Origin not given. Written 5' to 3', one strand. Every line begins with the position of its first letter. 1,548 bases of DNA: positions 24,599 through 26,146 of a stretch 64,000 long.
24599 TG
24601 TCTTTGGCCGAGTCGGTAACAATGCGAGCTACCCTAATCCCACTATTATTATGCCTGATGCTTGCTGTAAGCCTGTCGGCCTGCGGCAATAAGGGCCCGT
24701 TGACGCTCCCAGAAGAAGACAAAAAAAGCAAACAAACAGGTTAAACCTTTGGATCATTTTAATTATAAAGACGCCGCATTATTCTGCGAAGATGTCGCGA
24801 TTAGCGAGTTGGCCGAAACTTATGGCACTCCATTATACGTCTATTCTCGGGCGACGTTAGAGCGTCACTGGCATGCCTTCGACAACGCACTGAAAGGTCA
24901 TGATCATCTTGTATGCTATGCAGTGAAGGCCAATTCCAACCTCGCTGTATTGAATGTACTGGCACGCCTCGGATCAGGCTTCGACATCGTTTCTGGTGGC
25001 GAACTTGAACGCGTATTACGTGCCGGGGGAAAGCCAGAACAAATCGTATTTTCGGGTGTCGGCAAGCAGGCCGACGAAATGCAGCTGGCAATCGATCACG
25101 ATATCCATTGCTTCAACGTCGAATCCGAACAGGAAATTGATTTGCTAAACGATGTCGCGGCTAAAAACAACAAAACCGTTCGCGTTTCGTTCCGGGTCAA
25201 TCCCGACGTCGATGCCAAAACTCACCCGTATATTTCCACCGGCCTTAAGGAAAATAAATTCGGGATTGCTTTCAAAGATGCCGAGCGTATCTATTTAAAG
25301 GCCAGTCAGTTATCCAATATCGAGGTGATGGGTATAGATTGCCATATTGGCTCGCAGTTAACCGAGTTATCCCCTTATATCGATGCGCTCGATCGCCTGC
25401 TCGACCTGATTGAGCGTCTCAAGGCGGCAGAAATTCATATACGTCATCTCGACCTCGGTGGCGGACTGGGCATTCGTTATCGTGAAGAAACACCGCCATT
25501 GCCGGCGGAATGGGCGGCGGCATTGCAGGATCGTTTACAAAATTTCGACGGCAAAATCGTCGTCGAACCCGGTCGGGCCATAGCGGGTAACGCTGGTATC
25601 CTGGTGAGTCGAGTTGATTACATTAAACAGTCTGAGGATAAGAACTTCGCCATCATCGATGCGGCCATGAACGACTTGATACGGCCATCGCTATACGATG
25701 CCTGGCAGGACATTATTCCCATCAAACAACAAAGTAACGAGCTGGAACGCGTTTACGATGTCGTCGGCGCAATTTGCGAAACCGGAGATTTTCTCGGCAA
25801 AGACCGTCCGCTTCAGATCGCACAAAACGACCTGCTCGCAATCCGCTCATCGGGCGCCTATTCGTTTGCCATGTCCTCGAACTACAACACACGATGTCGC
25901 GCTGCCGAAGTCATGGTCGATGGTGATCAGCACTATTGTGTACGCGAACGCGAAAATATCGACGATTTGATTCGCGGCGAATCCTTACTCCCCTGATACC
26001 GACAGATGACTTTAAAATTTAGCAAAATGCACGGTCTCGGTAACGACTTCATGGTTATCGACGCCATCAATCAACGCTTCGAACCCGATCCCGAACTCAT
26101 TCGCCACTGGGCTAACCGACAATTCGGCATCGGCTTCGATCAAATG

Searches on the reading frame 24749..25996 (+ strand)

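Call 85: search_protein_families(library=pfam, proteins=[window:24749-25996:+], max_evalue=0.00001)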
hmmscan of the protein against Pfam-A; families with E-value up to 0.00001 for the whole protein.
window:24749-25996:+ (415 aa): 3 families
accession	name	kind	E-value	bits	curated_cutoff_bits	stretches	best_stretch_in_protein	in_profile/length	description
PF02784.22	Orn_Arg_deC_N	-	2.9e-73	246.7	23.4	1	35-279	2-246/247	Pyridoxal-dependent decarboxylase, pyridoxal binding domain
PF00278.28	Orn_DAP_Arg_deC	-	1.5e-25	89.7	23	1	30-369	2-95/95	Pyridoxal-dependent decarboxylase, C-terminal sheet domain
PF01168.26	Ala_racemase_N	-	9.1e-09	35.8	24.1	1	35-234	4-193/220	Alanine racemase, N-terminal domain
